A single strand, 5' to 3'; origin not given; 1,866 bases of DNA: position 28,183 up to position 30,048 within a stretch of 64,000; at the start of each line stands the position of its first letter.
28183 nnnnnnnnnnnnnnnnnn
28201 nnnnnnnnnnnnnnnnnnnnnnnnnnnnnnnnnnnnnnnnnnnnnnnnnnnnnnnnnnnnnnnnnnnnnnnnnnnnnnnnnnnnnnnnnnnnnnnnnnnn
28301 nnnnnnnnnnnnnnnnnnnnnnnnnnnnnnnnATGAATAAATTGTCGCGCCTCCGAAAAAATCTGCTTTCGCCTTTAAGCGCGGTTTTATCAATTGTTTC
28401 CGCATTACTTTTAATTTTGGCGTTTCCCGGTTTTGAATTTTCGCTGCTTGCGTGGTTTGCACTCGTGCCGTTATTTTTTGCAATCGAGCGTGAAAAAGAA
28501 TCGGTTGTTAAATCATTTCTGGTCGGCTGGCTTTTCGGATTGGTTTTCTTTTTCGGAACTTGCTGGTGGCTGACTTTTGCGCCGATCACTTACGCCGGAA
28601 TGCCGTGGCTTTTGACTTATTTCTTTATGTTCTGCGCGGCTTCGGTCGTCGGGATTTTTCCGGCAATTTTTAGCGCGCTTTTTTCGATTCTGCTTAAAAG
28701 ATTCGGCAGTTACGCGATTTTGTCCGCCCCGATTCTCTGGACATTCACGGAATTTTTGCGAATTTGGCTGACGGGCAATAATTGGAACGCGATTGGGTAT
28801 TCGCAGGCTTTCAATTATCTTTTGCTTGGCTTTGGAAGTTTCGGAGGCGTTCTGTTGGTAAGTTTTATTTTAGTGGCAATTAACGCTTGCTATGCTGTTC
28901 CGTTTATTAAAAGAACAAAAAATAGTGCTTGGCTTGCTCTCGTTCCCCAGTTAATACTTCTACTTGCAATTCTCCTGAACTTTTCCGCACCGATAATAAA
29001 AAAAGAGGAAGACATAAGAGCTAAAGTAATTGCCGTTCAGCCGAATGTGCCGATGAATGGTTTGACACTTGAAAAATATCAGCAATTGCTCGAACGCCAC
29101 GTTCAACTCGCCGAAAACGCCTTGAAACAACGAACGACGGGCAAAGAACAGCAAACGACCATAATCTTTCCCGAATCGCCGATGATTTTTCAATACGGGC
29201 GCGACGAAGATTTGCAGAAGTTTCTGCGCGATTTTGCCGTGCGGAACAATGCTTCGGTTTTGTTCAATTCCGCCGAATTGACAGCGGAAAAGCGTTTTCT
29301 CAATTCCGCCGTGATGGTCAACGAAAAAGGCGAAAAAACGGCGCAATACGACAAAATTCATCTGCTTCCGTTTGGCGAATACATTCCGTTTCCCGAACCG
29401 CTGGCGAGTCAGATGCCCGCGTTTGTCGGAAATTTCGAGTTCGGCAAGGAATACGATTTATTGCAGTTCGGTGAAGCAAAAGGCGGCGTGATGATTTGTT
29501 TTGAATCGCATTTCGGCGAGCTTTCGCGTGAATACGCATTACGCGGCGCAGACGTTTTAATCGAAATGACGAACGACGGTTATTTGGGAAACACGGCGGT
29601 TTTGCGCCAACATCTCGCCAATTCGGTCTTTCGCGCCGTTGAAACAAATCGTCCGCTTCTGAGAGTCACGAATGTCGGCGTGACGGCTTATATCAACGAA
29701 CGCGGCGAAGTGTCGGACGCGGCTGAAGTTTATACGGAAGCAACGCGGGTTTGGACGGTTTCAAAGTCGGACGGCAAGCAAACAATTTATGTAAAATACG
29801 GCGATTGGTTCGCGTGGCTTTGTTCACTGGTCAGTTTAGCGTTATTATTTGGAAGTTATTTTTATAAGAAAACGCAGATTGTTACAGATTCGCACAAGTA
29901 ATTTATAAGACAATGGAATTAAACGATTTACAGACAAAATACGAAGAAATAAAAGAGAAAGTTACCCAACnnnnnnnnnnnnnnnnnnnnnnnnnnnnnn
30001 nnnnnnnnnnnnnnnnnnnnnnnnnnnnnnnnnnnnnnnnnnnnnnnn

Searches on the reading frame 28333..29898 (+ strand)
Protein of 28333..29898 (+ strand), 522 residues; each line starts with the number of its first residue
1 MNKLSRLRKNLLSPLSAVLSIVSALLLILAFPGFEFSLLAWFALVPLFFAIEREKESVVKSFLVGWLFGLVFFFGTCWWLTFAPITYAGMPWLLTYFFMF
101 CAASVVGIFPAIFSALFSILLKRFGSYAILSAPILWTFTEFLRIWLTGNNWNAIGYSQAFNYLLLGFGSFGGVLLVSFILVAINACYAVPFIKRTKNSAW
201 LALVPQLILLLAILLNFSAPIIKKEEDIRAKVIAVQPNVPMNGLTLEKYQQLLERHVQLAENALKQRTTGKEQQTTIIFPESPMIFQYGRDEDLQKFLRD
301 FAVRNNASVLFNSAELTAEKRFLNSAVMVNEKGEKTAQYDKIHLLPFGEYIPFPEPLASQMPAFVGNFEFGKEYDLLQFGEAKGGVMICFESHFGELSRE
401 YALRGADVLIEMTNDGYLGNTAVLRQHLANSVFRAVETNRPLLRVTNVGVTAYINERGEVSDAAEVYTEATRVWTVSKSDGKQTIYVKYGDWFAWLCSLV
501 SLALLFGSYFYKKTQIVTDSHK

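Call 8: find_related_loci(query=window:28333-29898:+, collection=genome_contigs, flank=4000)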
Query window:28333-29898:+ (522 aa) in genome_contigs; peptide patterns used: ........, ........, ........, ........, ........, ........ (x = any residue, [..] = any of these).
369 stretches matched a pattern; 222 encode a relative of the query (tblastn E <= 1e-3); the best 80 are kept; 80 distinct loci.
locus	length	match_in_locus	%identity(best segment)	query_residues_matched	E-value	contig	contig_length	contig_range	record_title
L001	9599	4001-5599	80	1-522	0e+0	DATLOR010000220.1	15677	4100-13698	MAG TPA_asm: Pyrinomonadaceae bacterium isolate SMAG_U13831 k141_3280264, whole genome shotgun sequence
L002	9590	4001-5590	79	1-522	0e+0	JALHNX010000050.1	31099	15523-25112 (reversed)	MAG: Pyrinomonadaceae bacterium isolate Bin_76_1 c_000000006474, whole genome shotgun sequence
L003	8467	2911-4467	78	1-513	0e+0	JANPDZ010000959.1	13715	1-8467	MAG: Acidobacteriota bacterium isolate VAR_78_metabat_320 VAR_78_k141_2312699, whole genome shotgun sequence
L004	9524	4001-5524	76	3-509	0e+0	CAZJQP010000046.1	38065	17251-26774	MAG TPA_asm: uncultured Blastocatellaceae bacterium isolate SRP189682_co1_493 genome assembly, contig: NODE_1407_length_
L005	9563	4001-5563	73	1-520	0e+0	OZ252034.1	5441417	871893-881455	MAG: Pyrinomonadaceae bacterium isolate 41dda736-7ff2-45ff-a8fc-0584c9c3cda8 genome assembly, chromosome: 1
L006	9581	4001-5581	71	1-509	0e+0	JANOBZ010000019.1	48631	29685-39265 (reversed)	MAG: Acidobacteriota bacterium isolate VAR_17_metabat_90 VAR_17_k141_15391, whole genome shotgun sequence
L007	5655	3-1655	70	27-522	0e+0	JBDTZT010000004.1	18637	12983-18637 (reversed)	MAG: Actinomycetota bacterium isolate cluster4_bin.173 NODE_5660_length_18637_cov_4.884620, whole genome shotgun sequenc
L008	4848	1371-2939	70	3-513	0e+0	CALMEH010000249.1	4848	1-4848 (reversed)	MAG TPA_asm: uncultured Acidobacteria bacterium isolate SRR2107211_bin.18_CONCOCT_v1.1_MAG genome assembly, contig: ERZ7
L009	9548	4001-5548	68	1-513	0e+0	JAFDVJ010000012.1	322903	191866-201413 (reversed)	MAG: Acidobacteria bacterium isolate SZAS-13 ACID-KAN-6__12__length-322903, whole genome shotgun sequence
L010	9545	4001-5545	70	1-505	0e+0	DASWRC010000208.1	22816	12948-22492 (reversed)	MAG TPA_asm: Pyrinomonadaceae bacterium isolate SMAG_U3511 k141_2004972, whole genome shotgun sequence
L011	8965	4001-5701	65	3-514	0e+0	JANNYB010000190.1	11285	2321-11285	MAG: Acidobacteriota bacterium isolate VAR_34_metabat_1 VAR_34_k141_2447797, whole genome shotgun sequence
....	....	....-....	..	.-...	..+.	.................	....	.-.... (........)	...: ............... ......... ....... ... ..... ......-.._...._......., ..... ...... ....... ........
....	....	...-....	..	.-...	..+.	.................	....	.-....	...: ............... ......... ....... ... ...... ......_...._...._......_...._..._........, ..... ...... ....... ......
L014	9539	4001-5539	64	3-513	0e+0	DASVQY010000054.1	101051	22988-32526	MAG TPA_asm: Pyrinomonadaceae bacterium isolate SMAG_U3220 k141_549245, whole genome shotgun sequence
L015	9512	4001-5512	62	3-505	0e+0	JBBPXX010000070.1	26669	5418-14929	MAG: Pyrinomonadales bacterium isolate bin.105 bin.105_S6Ck141_1226401_length_26669_cov_22.6561, whole genome shotgun se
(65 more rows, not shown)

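Call 9: search_protein_families(library=pfam, proteins=[window:28333-29898:+])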
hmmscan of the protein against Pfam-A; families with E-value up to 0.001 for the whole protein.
window:28333-29898:+ (522 aa): 2 families
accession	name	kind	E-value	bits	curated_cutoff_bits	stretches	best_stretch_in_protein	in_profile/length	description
PF20154.4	LNT_N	-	3.2e-31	109.1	27.1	1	23-186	1-159/159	Apolipoprotein N-acyltransferase N-terminal domain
PF00795.27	CN_hydrolase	-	6.8e-20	71.9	23.2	1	248-482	13-252/256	Carbon-nitrogen hydrolase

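Call 40: search_protein_families(library=ncbifam, proteins=[window:28333-29898:+])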
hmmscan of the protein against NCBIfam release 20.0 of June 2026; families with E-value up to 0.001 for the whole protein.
window:28333-29898:+ (522 aa): 6 families
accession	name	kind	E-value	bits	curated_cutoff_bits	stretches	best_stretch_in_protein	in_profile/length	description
TIGR00546.1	lnt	equivalog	6.1e-78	262.7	132.9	1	68-459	1-394/395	apolipoprotein N-acyltransferase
NF008934.0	PRK12291.1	equivalog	3.6e-10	39.7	427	1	33-417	36-372/419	apolipoprotein N-acyltransferase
NF040852.1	nitrile_Arch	equivalog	1.1e-09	37.9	500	1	292-414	65-171/262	nitrilase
NF033621.1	de_GSH_amidase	exception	1.3e-06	28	355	1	304-410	73-167/260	deaminated glutathione amidase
NF009803.0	PRK13287.1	equivalog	6.6e-05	21.8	406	1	303-413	93-189/333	formamidase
TIGR03381.1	agmatine_aguB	equivalog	0.00023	20.6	410.25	1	317-412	89-173/279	N-carbamoylputrescine amidase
